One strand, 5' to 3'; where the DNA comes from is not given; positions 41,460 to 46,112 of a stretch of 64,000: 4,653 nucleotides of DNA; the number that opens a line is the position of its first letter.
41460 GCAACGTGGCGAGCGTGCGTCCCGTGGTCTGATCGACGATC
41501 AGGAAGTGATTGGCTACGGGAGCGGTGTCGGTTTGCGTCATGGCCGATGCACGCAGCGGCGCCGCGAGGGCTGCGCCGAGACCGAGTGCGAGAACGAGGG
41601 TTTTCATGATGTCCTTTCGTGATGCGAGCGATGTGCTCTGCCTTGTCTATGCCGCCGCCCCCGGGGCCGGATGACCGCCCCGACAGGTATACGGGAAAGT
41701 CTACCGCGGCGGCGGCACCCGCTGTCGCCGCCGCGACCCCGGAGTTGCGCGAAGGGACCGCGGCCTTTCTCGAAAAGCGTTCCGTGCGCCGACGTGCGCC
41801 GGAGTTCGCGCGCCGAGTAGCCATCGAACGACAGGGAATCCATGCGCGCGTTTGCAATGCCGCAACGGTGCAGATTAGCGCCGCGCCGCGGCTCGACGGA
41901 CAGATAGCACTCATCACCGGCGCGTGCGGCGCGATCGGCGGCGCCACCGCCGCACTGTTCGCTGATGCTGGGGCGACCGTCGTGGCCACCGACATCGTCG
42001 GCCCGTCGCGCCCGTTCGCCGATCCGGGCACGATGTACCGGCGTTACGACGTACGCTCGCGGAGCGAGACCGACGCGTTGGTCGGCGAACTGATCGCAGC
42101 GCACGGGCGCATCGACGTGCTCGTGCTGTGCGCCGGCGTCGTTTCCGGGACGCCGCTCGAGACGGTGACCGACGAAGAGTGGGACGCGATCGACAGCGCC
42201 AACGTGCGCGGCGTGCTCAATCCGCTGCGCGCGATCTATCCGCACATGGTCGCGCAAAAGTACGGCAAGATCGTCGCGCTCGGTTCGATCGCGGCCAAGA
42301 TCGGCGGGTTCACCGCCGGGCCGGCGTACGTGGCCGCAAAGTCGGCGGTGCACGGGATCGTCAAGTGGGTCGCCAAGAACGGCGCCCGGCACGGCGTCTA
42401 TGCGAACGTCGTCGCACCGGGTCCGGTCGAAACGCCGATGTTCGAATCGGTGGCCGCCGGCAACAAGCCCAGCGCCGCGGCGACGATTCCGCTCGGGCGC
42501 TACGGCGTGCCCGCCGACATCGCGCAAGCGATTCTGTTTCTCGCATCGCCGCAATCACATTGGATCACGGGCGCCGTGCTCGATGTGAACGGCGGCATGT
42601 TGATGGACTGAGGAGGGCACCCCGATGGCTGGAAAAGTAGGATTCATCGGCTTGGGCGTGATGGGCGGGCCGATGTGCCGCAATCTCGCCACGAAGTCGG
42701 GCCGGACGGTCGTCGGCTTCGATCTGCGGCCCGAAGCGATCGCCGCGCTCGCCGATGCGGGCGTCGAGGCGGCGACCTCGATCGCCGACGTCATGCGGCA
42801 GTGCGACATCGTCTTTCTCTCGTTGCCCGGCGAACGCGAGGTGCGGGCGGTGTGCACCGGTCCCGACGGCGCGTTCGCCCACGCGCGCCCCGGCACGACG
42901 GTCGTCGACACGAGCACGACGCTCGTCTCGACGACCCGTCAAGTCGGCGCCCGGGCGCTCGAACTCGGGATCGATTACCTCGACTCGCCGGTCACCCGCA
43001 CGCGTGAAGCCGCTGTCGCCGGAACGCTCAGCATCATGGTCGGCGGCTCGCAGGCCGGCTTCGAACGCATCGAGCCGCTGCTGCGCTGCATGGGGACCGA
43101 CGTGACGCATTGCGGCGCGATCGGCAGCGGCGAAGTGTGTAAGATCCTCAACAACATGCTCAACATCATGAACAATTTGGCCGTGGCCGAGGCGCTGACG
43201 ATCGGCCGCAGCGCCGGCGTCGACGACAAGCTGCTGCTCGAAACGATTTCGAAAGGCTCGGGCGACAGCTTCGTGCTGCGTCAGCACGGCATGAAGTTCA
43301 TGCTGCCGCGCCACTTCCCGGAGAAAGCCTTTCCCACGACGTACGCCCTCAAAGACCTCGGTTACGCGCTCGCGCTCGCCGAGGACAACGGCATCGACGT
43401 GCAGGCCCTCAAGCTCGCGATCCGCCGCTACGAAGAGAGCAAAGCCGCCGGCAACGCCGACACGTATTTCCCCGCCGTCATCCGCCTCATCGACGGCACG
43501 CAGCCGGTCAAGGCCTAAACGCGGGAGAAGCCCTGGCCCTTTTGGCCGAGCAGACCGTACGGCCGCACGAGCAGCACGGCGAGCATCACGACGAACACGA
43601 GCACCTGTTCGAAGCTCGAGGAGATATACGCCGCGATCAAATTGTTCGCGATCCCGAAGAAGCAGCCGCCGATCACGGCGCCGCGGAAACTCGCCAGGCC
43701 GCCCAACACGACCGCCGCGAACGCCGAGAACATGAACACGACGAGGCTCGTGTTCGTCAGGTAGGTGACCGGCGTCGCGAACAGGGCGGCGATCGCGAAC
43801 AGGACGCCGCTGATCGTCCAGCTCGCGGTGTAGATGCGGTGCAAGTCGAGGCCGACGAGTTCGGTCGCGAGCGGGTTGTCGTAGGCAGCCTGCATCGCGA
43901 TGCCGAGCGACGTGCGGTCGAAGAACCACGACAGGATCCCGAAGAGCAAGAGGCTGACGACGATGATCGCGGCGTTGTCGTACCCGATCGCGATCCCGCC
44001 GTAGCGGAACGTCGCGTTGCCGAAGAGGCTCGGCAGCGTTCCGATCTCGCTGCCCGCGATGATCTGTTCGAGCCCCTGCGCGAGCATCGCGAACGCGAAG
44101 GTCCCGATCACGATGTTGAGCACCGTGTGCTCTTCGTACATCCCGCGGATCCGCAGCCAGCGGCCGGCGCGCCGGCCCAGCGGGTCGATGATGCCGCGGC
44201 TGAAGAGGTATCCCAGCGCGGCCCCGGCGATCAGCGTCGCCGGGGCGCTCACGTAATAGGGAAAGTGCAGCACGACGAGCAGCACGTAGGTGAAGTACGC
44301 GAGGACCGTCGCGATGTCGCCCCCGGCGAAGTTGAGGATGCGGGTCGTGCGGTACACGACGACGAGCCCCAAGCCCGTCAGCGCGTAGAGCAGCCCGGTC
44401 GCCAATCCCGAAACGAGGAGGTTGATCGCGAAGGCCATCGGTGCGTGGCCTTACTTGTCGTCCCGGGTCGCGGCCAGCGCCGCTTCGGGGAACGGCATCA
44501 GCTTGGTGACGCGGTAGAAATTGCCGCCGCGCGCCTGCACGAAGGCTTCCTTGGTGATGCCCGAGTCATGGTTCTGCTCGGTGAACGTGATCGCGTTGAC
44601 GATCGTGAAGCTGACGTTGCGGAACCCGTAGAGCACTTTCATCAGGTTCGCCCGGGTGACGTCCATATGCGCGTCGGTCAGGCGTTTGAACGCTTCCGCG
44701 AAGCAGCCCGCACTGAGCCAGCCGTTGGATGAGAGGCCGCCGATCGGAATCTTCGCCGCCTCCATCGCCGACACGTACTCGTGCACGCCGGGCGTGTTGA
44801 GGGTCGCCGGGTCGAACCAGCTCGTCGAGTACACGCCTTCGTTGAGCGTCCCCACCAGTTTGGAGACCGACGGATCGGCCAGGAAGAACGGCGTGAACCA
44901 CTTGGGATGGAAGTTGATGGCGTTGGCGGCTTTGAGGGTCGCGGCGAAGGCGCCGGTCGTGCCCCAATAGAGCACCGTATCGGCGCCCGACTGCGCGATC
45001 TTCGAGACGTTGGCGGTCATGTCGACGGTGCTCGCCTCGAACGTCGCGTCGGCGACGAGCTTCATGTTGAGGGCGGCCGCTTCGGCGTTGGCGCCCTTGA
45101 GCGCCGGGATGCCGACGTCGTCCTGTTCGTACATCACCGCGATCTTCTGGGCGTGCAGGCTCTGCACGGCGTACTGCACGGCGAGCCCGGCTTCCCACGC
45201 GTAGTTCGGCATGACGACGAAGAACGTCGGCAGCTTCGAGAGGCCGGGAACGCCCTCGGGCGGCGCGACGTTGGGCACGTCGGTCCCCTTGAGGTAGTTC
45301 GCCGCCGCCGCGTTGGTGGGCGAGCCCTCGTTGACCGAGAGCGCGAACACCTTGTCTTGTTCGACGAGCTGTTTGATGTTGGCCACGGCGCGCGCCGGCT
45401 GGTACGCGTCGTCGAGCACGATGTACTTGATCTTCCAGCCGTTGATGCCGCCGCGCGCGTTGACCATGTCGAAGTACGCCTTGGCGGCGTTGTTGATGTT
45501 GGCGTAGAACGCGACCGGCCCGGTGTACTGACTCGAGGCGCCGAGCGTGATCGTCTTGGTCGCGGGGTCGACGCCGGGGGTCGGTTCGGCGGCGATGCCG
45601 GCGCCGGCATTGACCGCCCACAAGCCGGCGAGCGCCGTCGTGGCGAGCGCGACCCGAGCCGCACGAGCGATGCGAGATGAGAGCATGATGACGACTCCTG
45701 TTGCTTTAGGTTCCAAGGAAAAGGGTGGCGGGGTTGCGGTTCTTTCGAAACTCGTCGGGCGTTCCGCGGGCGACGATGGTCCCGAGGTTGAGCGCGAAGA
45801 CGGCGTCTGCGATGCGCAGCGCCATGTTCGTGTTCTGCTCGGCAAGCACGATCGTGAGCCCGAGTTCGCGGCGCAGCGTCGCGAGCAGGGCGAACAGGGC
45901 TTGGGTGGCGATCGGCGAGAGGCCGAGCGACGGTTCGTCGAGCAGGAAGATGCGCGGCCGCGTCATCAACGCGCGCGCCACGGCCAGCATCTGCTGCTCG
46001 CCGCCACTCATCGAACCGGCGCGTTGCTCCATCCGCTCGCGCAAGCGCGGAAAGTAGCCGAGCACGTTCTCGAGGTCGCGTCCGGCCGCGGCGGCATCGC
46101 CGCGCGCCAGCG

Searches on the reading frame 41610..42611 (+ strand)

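Call 13: search_protein_families(library=pfam, proteins=[window:41610-42611:+], max_evalue=0.00001)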
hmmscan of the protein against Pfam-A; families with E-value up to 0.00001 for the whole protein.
window:41610-42611:+ (333 aa): 3 families
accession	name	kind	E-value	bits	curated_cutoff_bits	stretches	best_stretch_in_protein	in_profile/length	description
PF13561.12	adh_short_C2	-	2.7e-47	161.8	27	1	105-330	2-235/236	Enoyl-(Acyl carrier protein) reductase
PF00106.31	adh_short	-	7.3e-40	137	26.6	1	98-283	1-192/195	short chain dehydrogenase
PF08659.16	KR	-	1.1e-10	42.1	22.6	1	101-260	4-169/180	KR domain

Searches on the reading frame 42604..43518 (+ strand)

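Call 13: search_protein_families(library=pfam, proteins=[window:42604-43518:+], max_evalue=0.00001)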
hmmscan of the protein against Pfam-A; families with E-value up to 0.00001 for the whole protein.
window:42604-43518:+ (304 aa): 4 families
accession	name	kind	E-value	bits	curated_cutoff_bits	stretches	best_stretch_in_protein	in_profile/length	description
PF03446.21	NAD_binding_2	-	1.1e-44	152.8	21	1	11-171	1-161/161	NAD binding domain of 6-phosphogluconate dehydrogenase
PF14833.11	NAD_binding_11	-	1.5e-25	90.2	30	1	174-296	1-122/122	NAD-binding of NADP-dependent 3-hydroxyisobutyrate dehydrogenase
PF03807.23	F420_oxidored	-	3.5e-08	34.4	21.6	1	11-103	1-91/94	NADP oxidoreductase coenzyme F420-dependent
PF02826.25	2-Hacid_dh_C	-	2.2e-06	27.6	25.1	1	11-104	38-127/178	D-isomer specific 2-hydroxyacid dehydrogenase, NAD binding domain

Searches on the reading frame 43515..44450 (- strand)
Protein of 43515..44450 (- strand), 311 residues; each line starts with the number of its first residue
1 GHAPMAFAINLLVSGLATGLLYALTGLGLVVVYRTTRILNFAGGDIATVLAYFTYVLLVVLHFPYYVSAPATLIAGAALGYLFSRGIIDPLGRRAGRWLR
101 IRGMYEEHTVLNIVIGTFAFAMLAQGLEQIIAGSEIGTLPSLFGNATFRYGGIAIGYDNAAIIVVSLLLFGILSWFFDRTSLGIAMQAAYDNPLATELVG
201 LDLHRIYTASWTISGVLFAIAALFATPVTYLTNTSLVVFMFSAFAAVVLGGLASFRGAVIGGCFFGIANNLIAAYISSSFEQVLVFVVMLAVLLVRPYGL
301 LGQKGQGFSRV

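Call 13: search_protein_families(library=pfam, proteins=[window:43515-44450:-], max_evalue=0.00001)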
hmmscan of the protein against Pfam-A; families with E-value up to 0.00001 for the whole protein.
window:43515-44450:- (311 aa): 1 family
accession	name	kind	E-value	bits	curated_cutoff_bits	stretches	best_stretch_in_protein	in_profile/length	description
PF02653.21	BPD_transp_2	-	5.2e-25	88.5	26.8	1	12-293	2-269/269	Branched-chain amino acid transport system / permease component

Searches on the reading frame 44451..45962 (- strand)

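Call 13: search_protein_families(library=pfam, proteins=[window:44451-45962:-], max_evalue=0.00001)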
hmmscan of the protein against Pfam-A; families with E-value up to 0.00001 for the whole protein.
window:44451-45962:- (503 aa): 2 families
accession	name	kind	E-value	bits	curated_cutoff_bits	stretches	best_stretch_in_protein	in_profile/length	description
PF13458.12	Peripla_BP_6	-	7.6e-52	177.5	31.7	1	137-479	1-341/343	Periplasmic binding protein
PF01094.35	ANF_receptor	-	9.1e-11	41.8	25.4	1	158-474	4-253/353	Receptor family ligand binding region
